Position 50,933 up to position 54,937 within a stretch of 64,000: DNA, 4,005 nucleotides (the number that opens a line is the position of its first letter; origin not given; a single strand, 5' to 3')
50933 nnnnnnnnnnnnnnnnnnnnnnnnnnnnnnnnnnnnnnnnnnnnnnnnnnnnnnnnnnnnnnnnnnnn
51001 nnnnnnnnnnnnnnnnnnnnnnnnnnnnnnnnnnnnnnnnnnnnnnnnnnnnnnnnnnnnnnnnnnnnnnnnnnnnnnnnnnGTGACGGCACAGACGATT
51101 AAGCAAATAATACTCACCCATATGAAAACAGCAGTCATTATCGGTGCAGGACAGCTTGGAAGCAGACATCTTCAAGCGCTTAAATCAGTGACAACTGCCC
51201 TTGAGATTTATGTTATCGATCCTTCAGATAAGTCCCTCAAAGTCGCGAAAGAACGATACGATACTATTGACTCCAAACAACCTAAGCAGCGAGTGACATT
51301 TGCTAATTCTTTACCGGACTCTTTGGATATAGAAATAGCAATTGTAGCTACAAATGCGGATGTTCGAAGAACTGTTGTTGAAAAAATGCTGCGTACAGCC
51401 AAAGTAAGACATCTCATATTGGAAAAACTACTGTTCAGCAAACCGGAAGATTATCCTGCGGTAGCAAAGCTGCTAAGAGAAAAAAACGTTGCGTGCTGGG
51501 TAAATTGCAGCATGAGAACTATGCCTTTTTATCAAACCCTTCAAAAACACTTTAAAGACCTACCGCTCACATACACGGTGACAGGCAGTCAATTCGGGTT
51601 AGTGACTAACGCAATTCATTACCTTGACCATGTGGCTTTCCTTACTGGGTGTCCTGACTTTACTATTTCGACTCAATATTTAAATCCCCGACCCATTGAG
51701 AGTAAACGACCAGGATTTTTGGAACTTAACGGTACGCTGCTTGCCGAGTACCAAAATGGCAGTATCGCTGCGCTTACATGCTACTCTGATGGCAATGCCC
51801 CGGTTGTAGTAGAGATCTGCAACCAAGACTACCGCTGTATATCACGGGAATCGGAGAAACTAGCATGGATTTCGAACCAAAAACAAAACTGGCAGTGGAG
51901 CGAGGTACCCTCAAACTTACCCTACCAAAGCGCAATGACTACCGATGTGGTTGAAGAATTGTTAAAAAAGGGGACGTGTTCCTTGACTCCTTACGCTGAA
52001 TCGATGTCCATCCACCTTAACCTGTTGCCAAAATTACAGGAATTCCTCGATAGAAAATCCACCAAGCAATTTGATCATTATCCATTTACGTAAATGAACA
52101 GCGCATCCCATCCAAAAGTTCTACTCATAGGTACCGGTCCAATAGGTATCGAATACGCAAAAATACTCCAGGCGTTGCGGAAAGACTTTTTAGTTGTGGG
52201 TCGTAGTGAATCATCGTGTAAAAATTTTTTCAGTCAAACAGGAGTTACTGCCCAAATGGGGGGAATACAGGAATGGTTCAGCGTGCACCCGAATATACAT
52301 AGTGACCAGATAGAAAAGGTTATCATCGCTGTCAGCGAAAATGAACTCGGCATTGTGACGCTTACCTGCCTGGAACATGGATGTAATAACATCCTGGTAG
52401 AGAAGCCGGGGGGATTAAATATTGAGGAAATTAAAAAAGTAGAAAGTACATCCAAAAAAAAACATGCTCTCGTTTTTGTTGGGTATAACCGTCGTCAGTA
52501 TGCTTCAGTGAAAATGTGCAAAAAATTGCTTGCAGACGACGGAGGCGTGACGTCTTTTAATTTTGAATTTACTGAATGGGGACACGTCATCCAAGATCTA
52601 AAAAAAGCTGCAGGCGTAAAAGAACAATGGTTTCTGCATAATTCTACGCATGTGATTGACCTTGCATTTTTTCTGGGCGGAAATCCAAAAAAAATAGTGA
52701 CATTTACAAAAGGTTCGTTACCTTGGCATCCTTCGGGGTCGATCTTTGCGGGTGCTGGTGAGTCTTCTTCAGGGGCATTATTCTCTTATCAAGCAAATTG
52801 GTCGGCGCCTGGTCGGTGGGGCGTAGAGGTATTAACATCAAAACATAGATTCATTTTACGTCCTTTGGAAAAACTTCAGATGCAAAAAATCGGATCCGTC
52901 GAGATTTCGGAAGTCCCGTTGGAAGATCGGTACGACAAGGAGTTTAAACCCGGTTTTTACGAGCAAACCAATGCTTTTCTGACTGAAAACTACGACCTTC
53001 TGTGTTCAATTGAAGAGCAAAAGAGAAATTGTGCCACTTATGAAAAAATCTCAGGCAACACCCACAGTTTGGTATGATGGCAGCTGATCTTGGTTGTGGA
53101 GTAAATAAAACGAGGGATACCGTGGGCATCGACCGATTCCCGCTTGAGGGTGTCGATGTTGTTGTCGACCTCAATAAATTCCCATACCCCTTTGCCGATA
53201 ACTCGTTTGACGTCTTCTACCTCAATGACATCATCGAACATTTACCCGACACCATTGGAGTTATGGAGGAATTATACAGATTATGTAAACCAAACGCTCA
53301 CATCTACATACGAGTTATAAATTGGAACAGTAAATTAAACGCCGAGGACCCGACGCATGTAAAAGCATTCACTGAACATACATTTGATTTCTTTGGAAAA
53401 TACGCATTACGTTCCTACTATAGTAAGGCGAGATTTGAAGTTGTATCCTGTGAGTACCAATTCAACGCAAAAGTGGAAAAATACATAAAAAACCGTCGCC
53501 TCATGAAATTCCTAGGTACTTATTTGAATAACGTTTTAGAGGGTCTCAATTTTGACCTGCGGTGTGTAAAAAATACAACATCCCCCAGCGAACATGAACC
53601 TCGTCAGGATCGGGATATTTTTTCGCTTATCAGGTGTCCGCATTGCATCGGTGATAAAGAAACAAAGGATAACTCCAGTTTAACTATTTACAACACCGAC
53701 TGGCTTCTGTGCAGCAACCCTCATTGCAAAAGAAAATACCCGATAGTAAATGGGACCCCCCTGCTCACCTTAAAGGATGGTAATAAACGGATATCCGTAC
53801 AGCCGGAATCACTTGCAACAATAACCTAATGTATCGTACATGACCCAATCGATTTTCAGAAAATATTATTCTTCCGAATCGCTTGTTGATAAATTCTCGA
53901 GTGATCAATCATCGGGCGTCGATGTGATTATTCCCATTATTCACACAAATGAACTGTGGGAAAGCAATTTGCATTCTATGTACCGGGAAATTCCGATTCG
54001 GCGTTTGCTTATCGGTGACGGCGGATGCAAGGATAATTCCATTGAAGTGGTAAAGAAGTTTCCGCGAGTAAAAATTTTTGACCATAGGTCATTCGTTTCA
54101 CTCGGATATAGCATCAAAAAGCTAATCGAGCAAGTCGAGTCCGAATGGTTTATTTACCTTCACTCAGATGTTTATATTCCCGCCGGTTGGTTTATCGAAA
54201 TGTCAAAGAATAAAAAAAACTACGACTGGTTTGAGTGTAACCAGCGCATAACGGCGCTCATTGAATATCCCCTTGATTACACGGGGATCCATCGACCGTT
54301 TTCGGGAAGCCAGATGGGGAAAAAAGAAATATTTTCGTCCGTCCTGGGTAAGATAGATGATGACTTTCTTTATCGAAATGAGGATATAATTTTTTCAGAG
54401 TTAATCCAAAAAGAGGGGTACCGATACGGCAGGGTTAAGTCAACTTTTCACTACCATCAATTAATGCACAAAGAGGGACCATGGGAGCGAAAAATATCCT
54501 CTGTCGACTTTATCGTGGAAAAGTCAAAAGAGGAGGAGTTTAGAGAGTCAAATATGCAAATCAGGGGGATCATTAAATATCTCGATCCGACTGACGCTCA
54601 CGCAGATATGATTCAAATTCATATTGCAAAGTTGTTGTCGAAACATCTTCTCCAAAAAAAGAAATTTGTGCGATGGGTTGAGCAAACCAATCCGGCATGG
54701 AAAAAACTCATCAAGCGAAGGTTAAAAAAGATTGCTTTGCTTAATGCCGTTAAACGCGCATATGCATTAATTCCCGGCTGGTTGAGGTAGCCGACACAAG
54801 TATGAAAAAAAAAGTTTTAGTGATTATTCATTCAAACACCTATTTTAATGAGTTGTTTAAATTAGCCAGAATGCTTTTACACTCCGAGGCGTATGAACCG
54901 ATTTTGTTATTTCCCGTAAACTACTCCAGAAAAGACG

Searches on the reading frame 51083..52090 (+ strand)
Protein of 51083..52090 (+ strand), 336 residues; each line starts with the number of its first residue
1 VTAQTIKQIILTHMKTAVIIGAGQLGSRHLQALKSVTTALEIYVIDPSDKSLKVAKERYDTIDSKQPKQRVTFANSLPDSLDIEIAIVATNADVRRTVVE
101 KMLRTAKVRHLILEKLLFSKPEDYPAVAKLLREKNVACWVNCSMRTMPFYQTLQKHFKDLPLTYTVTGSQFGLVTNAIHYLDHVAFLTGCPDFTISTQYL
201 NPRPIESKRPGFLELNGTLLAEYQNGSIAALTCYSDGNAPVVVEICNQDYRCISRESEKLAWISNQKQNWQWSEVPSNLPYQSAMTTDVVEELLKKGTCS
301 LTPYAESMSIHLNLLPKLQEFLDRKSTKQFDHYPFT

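Call 4: search_protein_families(library=pfam, proteins=[window:51083-52090:+], max_evalue=1)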
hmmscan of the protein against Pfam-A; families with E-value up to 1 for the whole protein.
window:51083-52090:+ (336 aa): 12 families
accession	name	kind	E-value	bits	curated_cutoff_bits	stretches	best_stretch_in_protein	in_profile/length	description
PF01408.29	GFO_IDH_MocA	-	6.1e-11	43.5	24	1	17-141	3-119/120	Oxidoreductase family, NAD-binding Rossmann fold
PF13241.12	NAD_binding_7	-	0.008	17.2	22.1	1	14-104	7-83/104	Putative NAD(P)-binding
PF02254.24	TrkA_N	-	0.012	16.4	23.8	1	18-62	2-44/116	TrkA-N domain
PF03435.24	Sacchrp_dh_NADP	-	0.018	15.8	25.1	1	18-61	2-47/129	Saccharopine dehydrogenase NADP binding domain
PF02826.25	2-Hacid_dh_C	-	0.04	13.7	25.1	1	12-59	34-82/178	D-isomer specific 2-hydroxyacid dehydrogenase, NAD binding domain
PF02737.24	3HCDH_N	-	0.052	13.9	22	1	17-102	2-86/180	3-hydroxyacyl-CoA dehydrogenase, NAD binding domain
PF01118.30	Semialdhyde_dh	-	0.063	14.1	26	1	18-104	3-88/121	Semialdehyde dehydrogenase, NAD binding domain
PF08242.18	Methyltransf_12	-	0.13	13.4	30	1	21-78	6-59/98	Methyltransferase domain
PF23487.1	Ig_TMEM132_6th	-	0.17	12.3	27.8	0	218-275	36-93/116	TMEM132 sixth domain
PF17836.7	PglD_N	-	0.18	12.8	23.4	1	18-101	3-77/78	PglD N-terminal domain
PF22660.2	RS_preATP-grasp-like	-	0.21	12.5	27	1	14-52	1-37/98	Ribonucleotide synthetase preATP-grasp domain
PF23877.1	DUF7231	-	0.24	11.9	27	0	18-121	9-101/126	Family of unknown function (DUF7231)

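Call 5: search_protein_families(library=ncbifam, proteins=[window:51083-52090:+], max_evalue=0.1)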
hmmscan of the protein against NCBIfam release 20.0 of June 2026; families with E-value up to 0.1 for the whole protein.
window:51083-52090:+ (336 aa): 15 families
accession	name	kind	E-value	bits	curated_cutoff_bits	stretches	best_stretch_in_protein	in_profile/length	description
NF058563.1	BT_2159_fam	equivalog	2.8e-06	26.6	650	1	18-157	4-135/350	disaccharide 3-dehydrogenase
TIGR04380.1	myo_inos_iolG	equivalog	0.00021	20.3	355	1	18-158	5-138/330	inositol 2-dehydrogenase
NF007489.0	PRK10083.1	equivalog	0.0024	16.9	376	1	3-58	150-205/339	Zn-dependent oxidoreductase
NF006143.0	PRK08293.1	equivalog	0.0078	15.5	312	1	13-74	3-62/291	3-hydroxyacyl-CoA dehydrogenase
NF045512.1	PyrPipCarbRedLhpI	equivalog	0.014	14.6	400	1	5-94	114-199/298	bifunctional Delta(1)-pyrroline-2-carboxylate/Delta(1)-piperideine-2-carboxylate reductase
TIGR03944.1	dehyd_SbnB_fam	equivalog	0.015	14.3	326.9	1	13-96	131-212/327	2,3-diaminopropionate biosynthesis protein SbnB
NF007375.0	PRK09880.1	equivalog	0.017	13.9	469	1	14-58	170-213/344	L-idonate 5-dehydrogenase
NF003995.0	PRK05472.2-4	subfamily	0.028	14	126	1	4-105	72-168/213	redox-sensing transcriptional repressor Rex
NF007032.0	PRK09496.1-4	equivalog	0.028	13.4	309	1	18-65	4-51/457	Trk system potassium transporter TrkA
NF000744.0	PRK00045.1-3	equivalog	0.034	13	429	1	12-103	183-270/447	glutamyl-tRNA reductase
NF003994.0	PRK05472.2-3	equivalog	0.044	13.1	130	1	12-104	84-170/217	redox-sensing transcriptional repressor Rex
NF005603.0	PRK07340.1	equivalog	0.055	12.7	266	1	6-92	119-202/307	delta(1)-pyrroline-2-carboxylate reductase family protein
NF001244.0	PRK00216.1-5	equivalog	0.077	12.3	216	0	26-75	60-106/236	bifunctional demethylmenaquinone methyltransferase/2-methoxy-6-polyprenyl-1,4-benzoquinol methylase UbiE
TIGR02356.1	adenyl_thiF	equivalog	0.082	12.3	275.25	0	16-106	23-112/203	thiazole biosynthesis adenylyltransferase ThiF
NF006940.0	PRK09422.1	equivalog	0.1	11.6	344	0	6-59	154-206/338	alcohol dehydrogenase AdhP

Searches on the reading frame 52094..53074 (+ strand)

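Call 4: search_protein_families(library=pfam, proteins=[window:52094-53074:+], max_evalue=1)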
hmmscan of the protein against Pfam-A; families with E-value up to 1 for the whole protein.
window:52094-53074:+ (327 aa): 8 families
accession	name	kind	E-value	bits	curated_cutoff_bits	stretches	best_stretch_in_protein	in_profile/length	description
PF01408.29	GFO_IDH_MocA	-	2.8e-09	38.1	24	1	8-131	2-120/120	Oxidoreductase family, NAD-binding Rossmann fold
PF00070.33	Pyr_redox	-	0.00019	22.3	22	1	8-44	1-37/82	Pyridine nucleotide-disulphide oxidoreductase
PF02254.24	TrkA_N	-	0.0077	17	23.8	1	9-94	1-84/116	TrkA-N domain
PF02826.25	2-Hacid_dh_C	-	0.027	14.3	25.1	1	4-43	34-73/178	D-isomer specific 2-hydroxyacid dehydrogenase, NAD binding domain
PF01488.26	Shikimate_DH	-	0.03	14.9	24.3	1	4-51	10-58/138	Shikimate / quinate 5-dehydrogenase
PF01959.21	DHQS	-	0.17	11.2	22.2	1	72-124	112-164/344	3-dehydroquinate synthase II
PF07992.20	Pyr_redox_2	-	0.2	11.5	26.1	1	7-42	142-178/291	Pyridine nucleotide-disulphide oxidoreductase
PF10100.14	Staph_opine_DH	-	0.27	10.2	25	1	8-53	2-48/424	Staphylopine dehydrogenase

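Call 5: search_protein_families(library=ncbifam, proteins=[window:52094-53074:+], max_evalue=0.1)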
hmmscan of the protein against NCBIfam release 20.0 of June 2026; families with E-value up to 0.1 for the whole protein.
window:52094-53074:+ (327 aa): 11 families
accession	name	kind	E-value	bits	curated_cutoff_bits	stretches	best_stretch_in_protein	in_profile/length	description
TIGR04380.1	myo_inos_iolG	equivalog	1.4e-08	34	355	1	8-148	3-139/330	inositol 2-dehydrogenase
NF040723.1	UDP-GlcNAcDh_Arch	equivalog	9.3e-07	28.6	450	1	8-146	2-133/302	UDP-N-acetylglucosamine 3-dehydrogenase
NF052479.1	LevoglcsnDh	equivalog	2.1e-05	23.4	650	1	68-207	69-214/386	levoglucosan dehydrogenase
NF008607.0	PRK11579.1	subfamily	0.00014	21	330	1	71-201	63-195/346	oxidoreductase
NF033600.0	staphylopine_DH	equivalog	0.013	14.4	675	1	9-44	1-37/424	staphylopine biosynthesis dehydrogenase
NF007574.0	PRK10206.1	equivalog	0.017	14.2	352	1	71-150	64-141/345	oxidoreductase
NF005093.0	PRK06522.2-4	equivalog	0.025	14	308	1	7-117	4-116/304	2-dehydropantoate 2-reductase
NF003995.0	PRK05472.2-4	subfamily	0.033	13.7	126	1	5-112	82-185/213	redox-sensing transcriptional repressor Rex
NF052679.1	InsChiInosDhIolG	equivalog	0.047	12.7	540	1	11-146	7-140/343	bifunctional inositol 2-dehydrogenase/D-chiro-inositol 1-dehydrogenase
NF033111.2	tet_monoox_X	exception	0.088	11.8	750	0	1-45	1-45/378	tetracycline-inactivating monooxygenase Tet(X)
NF002626.0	PRK02290.1-4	equivalog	0.094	11.5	485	0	74-121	151-195/380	3-dehydroquinate synthase II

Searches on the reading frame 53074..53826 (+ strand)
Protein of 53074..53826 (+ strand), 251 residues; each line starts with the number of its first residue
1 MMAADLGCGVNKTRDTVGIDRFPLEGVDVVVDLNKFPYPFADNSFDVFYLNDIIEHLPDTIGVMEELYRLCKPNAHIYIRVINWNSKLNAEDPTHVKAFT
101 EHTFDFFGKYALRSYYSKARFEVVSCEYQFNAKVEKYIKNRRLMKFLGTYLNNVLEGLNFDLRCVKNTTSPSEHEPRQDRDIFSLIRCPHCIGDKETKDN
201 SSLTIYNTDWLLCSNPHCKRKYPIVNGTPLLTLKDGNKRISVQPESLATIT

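Call 4: search_protein_families(library=pfam, proteins=[window:53074-53826:+], max_evalue=1)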
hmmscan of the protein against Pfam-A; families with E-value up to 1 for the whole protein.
window:53074-53826:+ (251 aa): 7 families
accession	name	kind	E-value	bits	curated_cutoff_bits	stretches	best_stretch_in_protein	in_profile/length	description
PF08241.18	Methyltransf_11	-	2.4e-08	34.9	21.2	1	31-79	49-95/95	Methyltransferase domain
PF13489.12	Methyltransf_23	-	1e-07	32.2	27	1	5-124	28-162/164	Methyltransferase domain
PF13847.12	Methyltransf_31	-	3.9e-06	27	27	1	32-88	62-118/145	Methyltransferase domain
PF08242.18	Methyltransf_12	-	6.5e-05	24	30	1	39-77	64-98/98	Methyltransferase domain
PF13649.12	Methyltransf_25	-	0.0014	19.7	27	1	32-74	54-96/97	Methyltransferase domain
PF01209.24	Ubie_methyltran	-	0.054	13.3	20.1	1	34-79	106-151/233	ubiE/COQ5 methyltransferase family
PF03966.22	Trm112p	-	0.16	12.4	22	0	215-227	28-40/40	Trm112p-like protein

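Call 5: search_protein_families(library=ncbifam, proteins=[window:53074-53826:+], max_evalue=0.1)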
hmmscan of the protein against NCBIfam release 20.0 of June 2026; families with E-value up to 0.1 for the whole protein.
window:53074-53826:+ (251 aa): 9 families
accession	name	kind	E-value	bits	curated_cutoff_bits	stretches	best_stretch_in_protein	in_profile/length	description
TIGR02752.1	MenG_heptapren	equivalog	0.0004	20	419.85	1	33-78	103-148/231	demethylmenaquinone methyltransferase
NF041536.1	ArsM_DUF2284_UU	exception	0.00061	18.2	575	1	38-79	139-180/459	arsenite methyltransferase/DUF2284 domain selenoprotein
NF001243.0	PRK00216.1-4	equivalog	0.00078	18.8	235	1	32-77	104-149/237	demethylmenaquinone methyltransferase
TIGR01983.1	UbiG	equivalog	0.0012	18.2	102.95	1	42-86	114-158/228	bifunctional 2-polyprenyl-6-hydroxyphenol methylase/3-demethylubiquinol 3-O-methyltransferase UbiG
NF008823.0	PRK11873.1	subfamily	0.0028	17.2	263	1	39-101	141-203/272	arsenite methyltransferase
NF045882.1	PLipidMtase_Leg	equivalog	0.014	15.2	390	1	39-79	103-143/207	phospholipid N-methyltransferase PmtA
NF041537.1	ArsM_AhpD_UU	exception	0.022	13.6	510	1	38-92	139-193/345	arsenite methyltransferase/AhpD domain selenoprotein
NF041675.1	sarc_dimgly_tmase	equivalog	0.033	14.1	550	1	30-75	120-165/278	sarcosine/dimethylglycine N-methyltransferase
NF038101.1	Trm112_arch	equivalog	0.042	14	77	0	180-231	3-53/59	methytransferase partner Trm112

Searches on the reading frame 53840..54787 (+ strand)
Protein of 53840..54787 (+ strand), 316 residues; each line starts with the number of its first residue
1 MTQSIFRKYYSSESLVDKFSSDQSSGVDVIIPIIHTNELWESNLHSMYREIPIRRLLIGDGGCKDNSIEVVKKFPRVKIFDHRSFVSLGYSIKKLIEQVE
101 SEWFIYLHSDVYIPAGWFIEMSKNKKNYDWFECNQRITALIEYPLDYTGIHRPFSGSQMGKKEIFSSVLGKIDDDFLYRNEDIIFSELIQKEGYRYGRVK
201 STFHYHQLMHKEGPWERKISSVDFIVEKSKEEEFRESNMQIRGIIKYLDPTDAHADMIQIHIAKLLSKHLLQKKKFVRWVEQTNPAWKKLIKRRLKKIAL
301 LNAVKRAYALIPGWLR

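Call 4: search_protein_families(library=pfam, proteins=[window:53840-54787:+], max_evalue=1)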
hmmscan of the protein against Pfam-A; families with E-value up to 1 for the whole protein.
window:53840-54787:+ (316 aa): 2 families
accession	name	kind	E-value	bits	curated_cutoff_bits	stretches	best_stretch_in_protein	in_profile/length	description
PF00535.33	Glycos_transf_2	-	8.9e-06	26.2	23.3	1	30-124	3-102/168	Glycosyl transferase family 2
PF13704.12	Glyco_tranf_2_4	-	0.092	13.7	27.5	1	47-86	13-52/98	Glycosyl transferase family 2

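Call 5: search_protein_families(library=ncbifam, proteins=[window:53840-54787:+], max_evalue=0.1)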
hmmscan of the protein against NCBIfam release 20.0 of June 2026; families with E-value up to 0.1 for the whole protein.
window:53840-54787:+ (316 aa): 2 families
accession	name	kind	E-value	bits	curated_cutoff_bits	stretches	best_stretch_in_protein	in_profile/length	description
TIGR04283.1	glyco_like_mftF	equivalog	3.2e-05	23.6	182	1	29-127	3-101/221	TIGR04283 family arsenosugar biosynthesis glycosyltransferase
TIGR04195.1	S_glycosyl_SunS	equivalog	0.0011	17.9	350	1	55-113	85-144/421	SunS family peptide S-glycosyltransferase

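Call 71: search_solved_structures(query=window:53840-54787:+, max_evalue=1, show_alignments=1)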
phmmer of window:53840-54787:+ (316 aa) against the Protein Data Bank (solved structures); distinct sequences matched with E-value up to 1: 3.
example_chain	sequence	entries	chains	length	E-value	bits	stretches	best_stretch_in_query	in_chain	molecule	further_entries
7msp_A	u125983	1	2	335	0.15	14.6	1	53-194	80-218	SPbeta prophage-derived glycosyltransferase SunS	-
7msk_A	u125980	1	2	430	0.21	14.1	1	55-113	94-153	Glyco_trans_2-like domain-containing protein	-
6pd1_A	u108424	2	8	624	0.82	12.2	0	53-127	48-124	Nucleotidyl transferase/aminotransferase, class V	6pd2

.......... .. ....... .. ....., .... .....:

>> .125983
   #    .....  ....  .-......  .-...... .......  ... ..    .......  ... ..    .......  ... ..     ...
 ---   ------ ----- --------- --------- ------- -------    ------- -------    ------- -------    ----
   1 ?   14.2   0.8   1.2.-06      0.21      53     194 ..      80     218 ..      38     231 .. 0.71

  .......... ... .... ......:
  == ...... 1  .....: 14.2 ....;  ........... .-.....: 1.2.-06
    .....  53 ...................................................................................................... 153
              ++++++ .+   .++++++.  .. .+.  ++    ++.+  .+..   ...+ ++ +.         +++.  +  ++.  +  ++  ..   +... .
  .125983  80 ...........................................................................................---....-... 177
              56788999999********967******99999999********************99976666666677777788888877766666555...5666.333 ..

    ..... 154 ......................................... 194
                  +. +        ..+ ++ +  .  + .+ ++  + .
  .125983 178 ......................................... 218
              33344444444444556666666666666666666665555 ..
